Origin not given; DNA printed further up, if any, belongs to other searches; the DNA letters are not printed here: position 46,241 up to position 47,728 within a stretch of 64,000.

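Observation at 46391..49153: larE-larB-larC operon (nickel-pincer nucleotide cofactor synthesis) without an adjacent larA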

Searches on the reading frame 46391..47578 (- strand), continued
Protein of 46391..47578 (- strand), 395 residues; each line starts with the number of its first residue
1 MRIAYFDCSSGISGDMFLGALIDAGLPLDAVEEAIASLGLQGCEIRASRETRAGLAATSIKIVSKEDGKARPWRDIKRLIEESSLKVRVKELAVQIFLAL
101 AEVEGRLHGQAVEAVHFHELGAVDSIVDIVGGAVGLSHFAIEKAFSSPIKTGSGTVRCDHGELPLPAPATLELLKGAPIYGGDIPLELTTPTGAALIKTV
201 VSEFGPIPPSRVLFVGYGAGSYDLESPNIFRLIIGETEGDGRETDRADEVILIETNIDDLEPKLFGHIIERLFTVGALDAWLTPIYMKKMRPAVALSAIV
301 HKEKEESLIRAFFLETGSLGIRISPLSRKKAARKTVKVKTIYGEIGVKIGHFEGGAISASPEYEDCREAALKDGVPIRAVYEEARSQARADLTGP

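Call 44: find_homologous_proteins(query=L023:11922-13211:-, max_evalue=1e-20)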
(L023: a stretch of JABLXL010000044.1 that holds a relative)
Query L023:11922-13211:- (429 aa): 414 proteins with E <= 1e-20 among 8000 candidates; the best 120 are listed.
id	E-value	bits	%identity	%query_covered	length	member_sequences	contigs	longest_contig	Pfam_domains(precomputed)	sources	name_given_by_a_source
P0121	2.7e-287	971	100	100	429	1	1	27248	PF21113.3,PF09861.15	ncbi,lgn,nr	ncbi:MAG: nickel-dependent lactate racemase [Actinobacteria bacterium]|nr:nickel-dependent lactate r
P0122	4.6e-276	934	96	100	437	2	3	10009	PF21113.3,PF09861.15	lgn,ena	-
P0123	7.6e-256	867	88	100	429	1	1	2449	PF21113.3,PF09861.15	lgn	-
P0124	2.3e-255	866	88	100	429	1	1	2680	PF21113.3,PF09861.15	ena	-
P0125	8.2e-255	864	88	100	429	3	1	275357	PF21113.3,PF09861.15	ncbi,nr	ncbi:MAG: nickel-dependent lactate racemase [Actinobacteria bacterium]|nr:nickel-dependent lactate r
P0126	1.0e-238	811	81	100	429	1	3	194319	PF21113.3,PF09861.15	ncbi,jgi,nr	ncbi:MAG: nickel-dependent lactate racemase [Actinobacteria bacterium]|jgi:nickel-dependent lactate 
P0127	1.8e-236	803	81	100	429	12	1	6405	PF21113.3,PF09861.15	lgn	-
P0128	2.0e-232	790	79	100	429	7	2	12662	PF21113.3,PF09861.15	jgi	-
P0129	9.0e-232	788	80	100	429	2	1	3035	PF21113.3,PF09861.15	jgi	jgi:nickel-dependent lactate racemase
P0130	2.5e-231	786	80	100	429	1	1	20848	PF21113.3,PF09861.15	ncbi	-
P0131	3.8e-231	786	80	100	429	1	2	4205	PF21113.3,PF09861.15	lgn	-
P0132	5.9e-231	785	79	100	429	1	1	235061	PF21113.3,PF09861.15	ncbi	ncbi:MAG: nickel-dependent lactate racemase [Actinomycetota bacterium]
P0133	8.3e-231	785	79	100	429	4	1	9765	PF21113.3,PF09861.15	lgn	-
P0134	1.1e-230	784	78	100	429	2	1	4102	PF21113.3,PF09861.15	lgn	-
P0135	2.1e-230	783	79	99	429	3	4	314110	PF21113.3,PF09861.15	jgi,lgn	jgi:lactate racemase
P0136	2.5e-230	783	79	100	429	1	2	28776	PF21113.3,PF09861.15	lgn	-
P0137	1.0e-229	781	78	100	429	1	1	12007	PF21113.3,PF09861.15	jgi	jgi:nickel-dependent lactate racemase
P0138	3.9e-229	779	79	100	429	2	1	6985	PF21113.3,PF09861.15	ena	-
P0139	4.0e-229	779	78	100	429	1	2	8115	PF21113.3,PF09861.15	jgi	jgi:lactate racemase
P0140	7.2e-229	778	79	100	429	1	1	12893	PF21113.3,PF09861.15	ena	-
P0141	9.3e-229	778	79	100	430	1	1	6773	PF21113.3,PF09861.15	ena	-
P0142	8.2e-228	775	81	97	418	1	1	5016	PF21113.3,PF09861.15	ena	-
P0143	9.2e-228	775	79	100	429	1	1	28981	PF21113.3,PF09861.15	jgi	jgi:lactate racemase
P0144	2.6e-227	773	77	100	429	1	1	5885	PF21113.3,PF09861.15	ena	-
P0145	5.1e-226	769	77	100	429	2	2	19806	PF21113.3,PF09861.15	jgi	jgi:nickel-dependent lactate racemase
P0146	8.6e-226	768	77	100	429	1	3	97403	PF21113.3,PF09861.15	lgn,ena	-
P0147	2.7e-225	767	78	100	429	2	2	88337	PF21113.3,PF09861.15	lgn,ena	-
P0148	1.4e-224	764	77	100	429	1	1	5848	PF21113.3,PF09861.15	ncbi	-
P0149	8.1e-224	762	76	100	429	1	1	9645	PF21113.3,PF09861.15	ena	-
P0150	1.1e-223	761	78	100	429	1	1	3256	PF21113.3,PF09861.15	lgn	-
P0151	2.4e-223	760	77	100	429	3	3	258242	PF21113.3,PF09861.15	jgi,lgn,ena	-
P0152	5.1e-223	759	77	100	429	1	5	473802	PF21113.3,PF09861.15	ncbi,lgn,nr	ncbi:MAG: nickel-dependent lactate racemase [Actinobacteria bacterium]|nr:nickel-dependent lactate r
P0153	4.2e-222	756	77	100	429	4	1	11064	PF21113.3,PF09861.15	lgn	-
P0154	6.5e-222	755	77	100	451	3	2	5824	PF21113.3,PF09861.15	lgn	-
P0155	9.1e-221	752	76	100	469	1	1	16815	PF21113.3,PF09861.15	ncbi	-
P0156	4.7e-220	749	76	100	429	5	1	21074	PF21113.3,PF09861.15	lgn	-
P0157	2.6e-218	744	74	99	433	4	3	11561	PF21113.3,PF09861.15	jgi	jgi:nickel-dependent lactate racemase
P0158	1.7e-214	731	75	99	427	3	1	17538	PF21113.3,PF09861.15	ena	-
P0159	2.1e-214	731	73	100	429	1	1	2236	PF21113.3,PF09861.15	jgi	jgi:nickel-dependent lactate racemase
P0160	2.6e-214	730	75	100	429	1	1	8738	PF21113.3,PF09861.15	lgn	-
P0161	4.6e-211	720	74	100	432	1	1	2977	PF21113.3,PF09861.15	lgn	-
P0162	7.5e-211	719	75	97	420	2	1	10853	PF21113.3,PF09861.15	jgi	-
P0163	3.6e-209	714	71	100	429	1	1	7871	PF21113.3,PF09861.15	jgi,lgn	jgi:nickel-dependent lactate racemase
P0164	8.3e-209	712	76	97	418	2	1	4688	PF21113.3,PF09861.15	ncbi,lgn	-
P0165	2.4e-208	711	71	100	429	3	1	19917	PF21113.3,PF09861.15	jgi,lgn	jgi:nickel-dependent lactate racemase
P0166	3.3e-208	710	71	100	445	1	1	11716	PF21113.3,PF09861.15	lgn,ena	-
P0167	7.9e-207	706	72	99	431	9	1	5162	PF21113.3,PF09861.15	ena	-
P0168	5.4e-206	703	71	100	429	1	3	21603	PF21113.3,PF09861.15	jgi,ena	-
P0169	2.0e-205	701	70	100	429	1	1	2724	PF21113.3,PF09861.15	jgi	jgi:lactate racemase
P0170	5.9e-204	696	77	90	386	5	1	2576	PF21113.3,PF09861.15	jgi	-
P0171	3.9e-203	694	70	100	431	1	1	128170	PF21113.3,PF09861.15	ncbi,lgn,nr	ncbi:MAG: nickel-dependent lactate racemase [Actinomycetota bacterium]|nr:nickel-dependent lactate r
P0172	7.6e-203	693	70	100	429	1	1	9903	PF21113.3,PF09861.15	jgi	jgi:nickel-dependent lactate racemase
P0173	8.2e-199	679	69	100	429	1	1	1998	PF21113.3,PF09861.15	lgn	-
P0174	5.0e-198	677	69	99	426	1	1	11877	PF21113.3,PF09861.15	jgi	jgi:lactate racemase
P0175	5.0e-197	673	69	100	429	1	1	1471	PF21113.3,PF09861.15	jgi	jgi:nickel-dependent lactate racemase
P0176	6.4e-197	673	70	97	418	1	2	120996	PF21113.3,PF09861.15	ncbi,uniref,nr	ncbi:MAG: hypothetical protein A2W01_08990 [Candidatus Solincola sediminis]|uniref:Uncharacterized p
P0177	1.5e-196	672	68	99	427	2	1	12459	PF21113.3,PF09861.15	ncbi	-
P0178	7.3e-195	666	70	96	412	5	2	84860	PF21113.3,PF09861.15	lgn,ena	-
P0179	1.4e-191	656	69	99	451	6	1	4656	PF21113.3,PF09861.15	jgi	jgi:nickel-dependent lactate racemase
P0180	1.2e-185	636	66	99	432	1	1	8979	PF21113.3,PF09861.15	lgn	-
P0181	3.4e-178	611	64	99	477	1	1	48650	PF21113.3,PF09861.15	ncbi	-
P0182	6.7e-178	610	62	100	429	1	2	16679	PF21113.3,PF09861.15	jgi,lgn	jgi:nickel-dependent lactate racemase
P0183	9.1e-172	590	63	99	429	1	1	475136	PF21113.3,PF09861.15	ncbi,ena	-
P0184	1.7e-171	589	63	99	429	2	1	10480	PF21113.3,PF09861.15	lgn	-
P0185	1.5e-170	586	63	99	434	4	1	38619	PF21113.3,PF09861.15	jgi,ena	-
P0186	7.6e-170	584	62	100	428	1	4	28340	PF21113.3,PF09861.15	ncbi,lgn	-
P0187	7.8e-170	584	83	73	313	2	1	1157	PF21113.3,PF09861.15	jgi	jgi:nickel-dependent lactate racemase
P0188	1.8e-169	583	60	99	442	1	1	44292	PF21113.3,PF09861.15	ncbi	-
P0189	3.5e-167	575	62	99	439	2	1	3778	PF21113.3,PF09861.15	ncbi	-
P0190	6.9e-167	574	60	100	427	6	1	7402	PF21113.3,PF09861.15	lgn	-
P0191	1.8e-165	570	60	100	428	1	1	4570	PF21113.3,PF09861.15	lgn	-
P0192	1.9e-159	550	58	99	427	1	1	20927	PF21113.3,PF09861.15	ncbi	-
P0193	2.9e-159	549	58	99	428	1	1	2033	PF21113.3,PF09861.15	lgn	-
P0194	5.4e-157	542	58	99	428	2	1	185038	PF21113.3,PF09861.15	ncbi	-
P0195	2.0e-155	536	57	99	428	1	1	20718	PF21113.3,PF09861.15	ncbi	-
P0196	5.4e-155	535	58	99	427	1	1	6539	PF21113.3,PF09861.15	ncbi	-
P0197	6.6e-155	535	57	99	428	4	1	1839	PF21113.3,PF09861.15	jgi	jgi:nickel-dependent lactate racemase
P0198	4.0e-154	532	58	99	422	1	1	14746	PF21113.3,PF09861.15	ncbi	ncbi:MAG: nickel-dependent lactate racemase family protein [Candidatus Geothermincolia bacterium]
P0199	4.8e-146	505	76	68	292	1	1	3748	PF09861.15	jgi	-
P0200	3.2e-122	427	63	70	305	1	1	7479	PF21113.3,PF09861.15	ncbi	-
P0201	9.7e-113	396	67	64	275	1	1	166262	PF21113.3,PF09861.15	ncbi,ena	-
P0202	2.6e-101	358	73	49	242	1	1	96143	PF09861.15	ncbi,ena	-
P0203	2.7e-91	325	42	99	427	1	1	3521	PF21113.3,PF09861.15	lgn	-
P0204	1.6e-88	316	43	94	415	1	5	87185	PF21113.3,PF09861.15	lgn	-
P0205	2.9e-88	315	42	98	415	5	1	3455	PF21113.3,PF09861.15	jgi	-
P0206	4.2e-88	315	40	99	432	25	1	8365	PF21113.3,PF09861.15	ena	-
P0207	6.2e-88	314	42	98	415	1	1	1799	PF21113.3,PF09861.15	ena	-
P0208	6.2e-88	314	42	98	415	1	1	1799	PF21113.3,PF09861.15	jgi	-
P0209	9.8e-88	313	41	99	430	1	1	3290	PF04015.18,PF21113.3,PF09861.15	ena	-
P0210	2.0e-87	312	42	98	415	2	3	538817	PF21113.3,PF09861.15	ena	-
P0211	3.7e-87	311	40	98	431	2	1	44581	PF21113.3,PF09861.15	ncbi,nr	ncbi:MAG: nickel-dependent lactate racemase [Deltaproteobacteria bacterium]|nr:nickel-dependent lact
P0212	4.6e-87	311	41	98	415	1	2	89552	PF21113.3,PF09861.15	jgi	jgi:nickel-dependent lactate racemase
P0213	1.4e-86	310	41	98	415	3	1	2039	PF21113.3,PF09861.15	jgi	jgi:nickel-dependent lactate racemase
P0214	1.7e-86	309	41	98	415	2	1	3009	PF21113.3,PF09861.15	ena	-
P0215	1.8e-86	309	42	99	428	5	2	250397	PF21113.3,PF09861.15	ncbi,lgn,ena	-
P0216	3.1e-86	308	42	98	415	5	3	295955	PF21113.3,PF09861.15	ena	-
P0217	4.5e-86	308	41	98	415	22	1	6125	PF21113.3,PF09861.15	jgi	-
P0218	2.0e-85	306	42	98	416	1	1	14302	PF21113.3,PF09861.15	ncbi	-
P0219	5.1e-85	304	41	98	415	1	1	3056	PF21113.3,PF09861.15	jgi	jgi:nickel-dependent lactate racemase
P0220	5.2e-85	304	41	98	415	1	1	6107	PF21113.3,PF09861.15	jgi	jgi:nickel-dependent lactate racemase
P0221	6.5e-85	304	41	98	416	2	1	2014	PF04015.18,PF21113.3,PF09861.15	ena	-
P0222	1.2e-84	303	40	99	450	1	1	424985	PF21113.3,PF09861.15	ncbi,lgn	-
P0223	2.3e-84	302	42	98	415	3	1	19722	PF21113.3,PF09861.15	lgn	-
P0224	3.9e-84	301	42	98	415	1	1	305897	PF21113.3,PF09861.15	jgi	jgi:nickel-dependent lactate racemase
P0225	4.0e-84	301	42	99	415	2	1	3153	PF21113.3,PF09861.15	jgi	-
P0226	3.6e-83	298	38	99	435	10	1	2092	PF21113.3,PF09861.15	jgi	jgi:lactate racemase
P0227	9.6e-83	297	41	94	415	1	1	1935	PF21113.3,PF09861.15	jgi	-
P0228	2.5e-82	296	39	99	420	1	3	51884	PF21113.3,PF09861.15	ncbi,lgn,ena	-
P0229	5.2e-81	291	39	91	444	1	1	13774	PF21113.3,PF09861.15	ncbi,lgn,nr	ncbi:nickel-dependent lactate racemase [Candidatus Poribacteria bacterium]|nr:nickel-dependent lacta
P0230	8.1e-81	291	39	99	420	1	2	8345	PF21113.3,PF09861.15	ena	-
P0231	9.8e-81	290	40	98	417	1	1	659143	PF21113.3,PF09861.15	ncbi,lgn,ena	-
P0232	1.8e-80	289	40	91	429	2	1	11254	PF21113.3,PF09861.15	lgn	-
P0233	2.3e-80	289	41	98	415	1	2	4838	PF21113.3,PF09861.15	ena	-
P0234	5.6e-80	288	39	98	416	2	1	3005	PF21113.3,PF09861.15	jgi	-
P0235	6.3e-80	288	40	98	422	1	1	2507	PF04015.18,PF21113.3,PF09861.15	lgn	-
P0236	8.3e-80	287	43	89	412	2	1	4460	PF21113.3,PF09861.15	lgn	-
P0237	1.0e-78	284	37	99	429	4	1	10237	PF21113.3,PF09861.15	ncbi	-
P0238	1.1e-78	284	40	92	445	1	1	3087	PF04015.18,PF21113.3,PF09861.15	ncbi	-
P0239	3.8e-78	282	43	88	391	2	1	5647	PF09861.15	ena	-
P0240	1.1e-77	280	40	92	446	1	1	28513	PF21113.3,PF09861.15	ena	-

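Call 45: list_cluster_members(proteins=[P0003, P0181, P0183, P0186, P0188, P0189, P0192, P0194, P0195, P0196])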
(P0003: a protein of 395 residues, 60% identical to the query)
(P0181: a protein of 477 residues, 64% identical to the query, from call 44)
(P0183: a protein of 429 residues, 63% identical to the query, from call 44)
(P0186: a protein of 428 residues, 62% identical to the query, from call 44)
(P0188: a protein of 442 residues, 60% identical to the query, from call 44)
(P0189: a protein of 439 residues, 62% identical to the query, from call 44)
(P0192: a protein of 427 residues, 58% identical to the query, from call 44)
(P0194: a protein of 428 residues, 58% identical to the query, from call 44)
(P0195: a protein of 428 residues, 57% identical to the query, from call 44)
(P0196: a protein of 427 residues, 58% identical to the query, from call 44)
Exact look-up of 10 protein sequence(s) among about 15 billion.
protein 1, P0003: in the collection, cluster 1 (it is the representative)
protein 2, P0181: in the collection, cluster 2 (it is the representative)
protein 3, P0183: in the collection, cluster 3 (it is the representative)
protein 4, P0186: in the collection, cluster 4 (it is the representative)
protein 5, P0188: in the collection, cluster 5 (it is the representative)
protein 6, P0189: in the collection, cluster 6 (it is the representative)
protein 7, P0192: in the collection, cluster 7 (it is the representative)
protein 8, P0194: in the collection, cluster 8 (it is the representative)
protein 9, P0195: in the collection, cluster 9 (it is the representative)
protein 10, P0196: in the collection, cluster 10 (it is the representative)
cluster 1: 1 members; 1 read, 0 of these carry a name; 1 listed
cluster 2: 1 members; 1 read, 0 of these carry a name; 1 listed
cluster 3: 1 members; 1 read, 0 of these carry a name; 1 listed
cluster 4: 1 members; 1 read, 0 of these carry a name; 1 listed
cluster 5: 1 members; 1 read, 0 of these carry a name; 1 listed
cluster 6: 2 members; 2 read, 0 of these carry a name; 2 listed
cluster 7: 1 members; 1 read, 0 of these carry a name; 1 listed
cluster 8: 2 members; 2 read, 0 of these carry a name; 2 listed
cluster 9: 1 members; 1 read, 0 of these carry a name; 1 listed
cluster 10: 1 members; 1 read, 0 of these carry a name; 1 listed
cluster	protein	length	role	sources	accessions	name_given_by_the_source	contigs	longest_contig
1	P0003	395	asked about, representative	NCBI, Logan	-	-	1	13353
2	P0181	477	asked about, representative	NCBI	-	-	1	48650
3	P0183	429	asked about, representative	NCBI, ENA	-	-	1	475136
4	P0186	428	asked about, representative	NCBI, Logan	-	-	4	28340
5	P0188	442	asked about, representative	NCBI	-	-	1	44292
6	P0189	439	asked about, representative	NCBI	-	-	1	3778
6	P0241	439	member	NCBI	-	-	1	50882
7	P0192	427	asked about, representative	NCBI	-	-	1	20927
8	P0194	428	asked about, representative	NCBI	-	-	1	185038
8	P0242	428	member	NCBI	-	-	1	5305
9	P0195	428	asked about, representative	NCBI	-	-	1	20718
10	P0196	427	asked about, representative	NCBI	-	-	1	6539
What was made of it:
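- Tried and rejected: Cluster look-up gave no accessions (call 45).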

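Call 46: find_encoding_contigs(protein=P0186, flank=10000, max_places=4)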
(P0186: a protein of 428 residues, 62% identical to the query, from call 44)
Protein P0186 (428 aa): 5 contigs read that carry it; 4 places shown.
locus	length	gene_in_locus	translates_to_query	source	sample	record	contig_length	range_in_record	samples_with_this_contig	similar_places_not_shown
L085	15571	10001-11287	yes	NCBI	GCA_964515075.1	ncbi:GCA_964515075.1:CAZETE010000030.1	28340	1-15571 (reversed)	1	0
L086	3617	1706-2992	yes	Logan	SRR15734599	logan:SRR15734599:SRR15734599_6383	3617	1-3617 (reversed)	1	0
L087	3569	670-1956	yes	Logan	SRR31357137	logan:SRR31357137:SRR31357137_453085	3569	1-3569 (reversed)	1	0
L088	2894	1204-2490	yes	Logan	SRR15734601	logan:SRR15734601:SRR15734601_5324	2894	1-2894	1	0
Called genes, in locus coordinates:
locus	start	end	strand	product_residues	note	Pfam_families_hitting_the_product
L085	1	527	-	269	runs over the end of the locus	PF12797:Fer4_2 (faint), PF13237:Fer4_10 (weak), PF14697:Fer4_21 (weak), PF12837:Fer4_6 (faint), PF12838:Fer4_7, PF13187:Fer4_9 (weak), PF00037:Fer4 (weak)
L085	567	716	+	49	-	-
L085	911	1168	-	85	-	PF02943:FeThRed_B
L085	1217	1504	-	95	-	PF00462:Glutaredoxin, PF13417:GST_N_3, PF13409:GST_N_2 (weak)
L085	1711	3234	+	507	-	PF00370:FGGY_N, PF02782:FGGY_C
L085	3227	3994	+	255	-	PF12740:PETase (faint), PF00561:Abhydrolase_1, PF12146:Hydrolase_4, PF12697:Abhydrolase_6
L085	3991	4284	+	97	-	PF11823:Se_S_carrier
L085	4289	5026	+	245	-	PF01869:BcrAD_BadFG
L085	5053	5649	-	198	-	PF00440:TetR_N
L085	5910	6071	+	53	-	-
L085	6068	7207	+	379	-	PF13460:NAD_binding_10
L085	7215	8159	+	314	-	PF01073:3Beta_HSD, PF01370:Epimerase, PF02719:Polysacc_synt_2 (faint), PF04321:RmlD_sub_bind, PF07993:NAD_binding_4 (faint), PF16363:GDP_Man_Dehyd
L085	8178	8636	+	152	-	PF14539:DUF4442, PF13622:4HBT_3, PF03061:4HBT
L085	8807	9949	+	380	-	-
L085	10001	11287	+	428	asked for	PF09861:Lar_N, PF21113:LarA_C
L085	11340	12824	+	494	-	PF01266:DAO (weak), PF01494:FAD_binding_3 (faint), PF01593:Amino_oxidase, PF13450:NAD_binding_8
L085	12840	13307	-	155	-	PF02481:DNA_processg_A (weak), PF18306:LDcluster4, PF03641:Lysine_decarbox (weak)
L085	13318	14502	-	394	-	PF01969:Ni_insertion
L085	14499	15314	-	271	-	PF00733:Asn_synthase (weak)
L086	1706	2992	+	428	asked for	PF09861:Lar_N, PF21113:LarA_C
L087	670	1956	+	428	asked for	PF09861:Lar_N, PF21113:LarA_C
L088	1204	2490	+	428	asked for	PF09861:Lar_N, PF21113:LarA_C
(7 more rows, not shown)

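Call 47: find_encoding_contigs(protein=P0181, flank=10000, max_places=2)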
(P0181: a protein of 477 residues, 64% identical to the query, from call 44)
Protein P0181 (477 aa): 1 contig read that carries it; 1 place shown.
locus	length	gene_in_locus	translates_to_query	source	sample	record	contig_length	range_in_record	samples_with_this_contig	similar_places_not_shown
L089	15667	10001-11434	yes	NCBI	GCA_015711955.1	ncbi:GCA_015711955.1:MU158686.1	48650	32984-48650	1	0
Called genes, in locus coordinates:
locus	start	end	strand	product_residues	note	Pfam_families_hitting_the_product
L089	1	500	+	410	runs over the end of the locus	PF00696:AA_kinase, PF13399:LytR_C (faint), PF22629:ACT_AHAS_ss (faint), PF01842:ACT, PF22468:ACT_9, PF13840:ACT_7, PF01842:ACT, PF22468:ACT_9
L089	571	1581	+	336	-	PF01118:Semialdhyde_dh, PF02774:Semialdhyde_dhC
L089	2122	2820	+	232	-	PF02517:Rce1-like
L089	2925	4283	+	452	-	PF12773:DZR (faint), PF13240:Zn_Ribbon_1 (faint)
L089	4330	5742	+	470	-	PF25954:Beta-barrel_RND_2 (weak), PF25990:Beta-barrel_YknX, PF25967:RND-MFP_C, PF25975:CzcB_C, PF25989:YknX_C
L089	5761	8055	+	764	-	PF00270:DEAD, PF04851:ResIII (weak), PF00271:Helicase_C, PF22982:WHD_HRQ1, PF09369:MZB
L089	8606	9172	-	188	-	-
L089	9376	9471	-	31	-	-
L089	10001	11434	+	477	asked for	PF09861:Lar_N, PF21113:LarA_C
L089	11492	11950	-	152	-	PF02481:DNA_processg_A (weak), PF18306:LDcluster4, PF03641:Lysine_decarbox (weak)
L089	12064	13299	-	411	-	PF01969:Ni_insertion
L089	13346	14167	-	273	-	PF02540:NAD_synthase (weak), PF00733:Asn_synthase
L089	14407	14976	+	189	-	PF14584:DUF4446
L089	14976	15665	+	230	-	?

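Call 57: find_encoding_contigs(protein=P0184, flank=6000, max_places=4)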
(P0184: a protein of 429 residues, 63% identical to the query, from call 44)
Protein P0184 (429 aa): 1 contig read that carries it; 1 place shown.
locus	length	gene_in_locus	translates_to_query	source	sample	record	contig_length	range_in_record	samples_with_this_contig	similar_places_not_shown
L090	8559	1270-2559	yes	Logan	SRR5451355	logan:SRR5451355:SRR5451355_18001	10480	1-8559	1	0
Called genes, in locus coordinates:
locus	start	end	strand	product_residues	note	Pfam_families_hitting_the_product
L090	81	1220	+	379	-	-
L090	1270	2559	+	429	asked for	PF09861:Lar_N, PF21113:LarA_C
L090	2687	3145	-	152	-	PF02481:DNA_processg_A (weak), PF18306:LDcluster4, PF03641:Lysine_decarbox (weak)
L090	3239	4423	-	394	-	PF01969:Ni_insertion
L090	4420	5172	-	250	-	PF00731:AIRC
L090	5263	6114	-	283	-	-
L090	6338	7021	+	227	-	PF00753:Lactamase_B, PF12706:Lactamase_B_2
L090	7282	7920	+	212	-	PF03551:PadR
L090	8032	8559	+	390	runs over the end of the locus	PF01658:Inos-1-P_synth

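Call 58: find_encoding_contigs(protein=P0190, flank=6000, max_places=6)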
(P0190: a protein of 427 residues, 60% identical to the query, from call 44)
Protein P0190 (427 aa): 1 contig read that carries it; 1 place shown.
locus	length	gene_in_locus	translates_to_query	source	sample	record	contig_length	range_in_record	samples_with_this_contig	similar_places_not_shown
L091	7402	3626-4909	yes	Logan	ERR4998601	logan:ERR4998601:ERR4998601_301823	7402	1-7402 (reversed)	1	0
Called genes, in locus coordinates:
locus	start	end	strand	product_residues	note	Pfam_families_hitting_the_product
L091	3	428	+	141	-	?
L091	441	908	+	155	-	PF14539:DUF4442, PF13622:4HBT_3, PF03061:4HBT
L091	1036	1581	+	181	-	PF10502:Peptidase_S26 (weak)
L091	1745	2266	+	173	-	PF10502:Peptidase_S26 (faint)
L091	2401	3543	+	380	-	-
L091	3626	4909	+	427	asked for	PF09861:Lar_N, PF21113:LarA_C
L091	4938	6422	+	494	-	PF00890:FAD_binding_2 (faint), PF01266:DAO (weak), PF01494:FAD_binding_3 (faint), PF01593:Amino_oxidase, PF07992:Pyr_redox_2 (faint), PF13450:NAD_binding_8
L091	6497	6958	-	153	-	PF02481:DNA_processg_A (weak), PF18306:LDcluster4, PF03641:Lysine_decarbox (weak)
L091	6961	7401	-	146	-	?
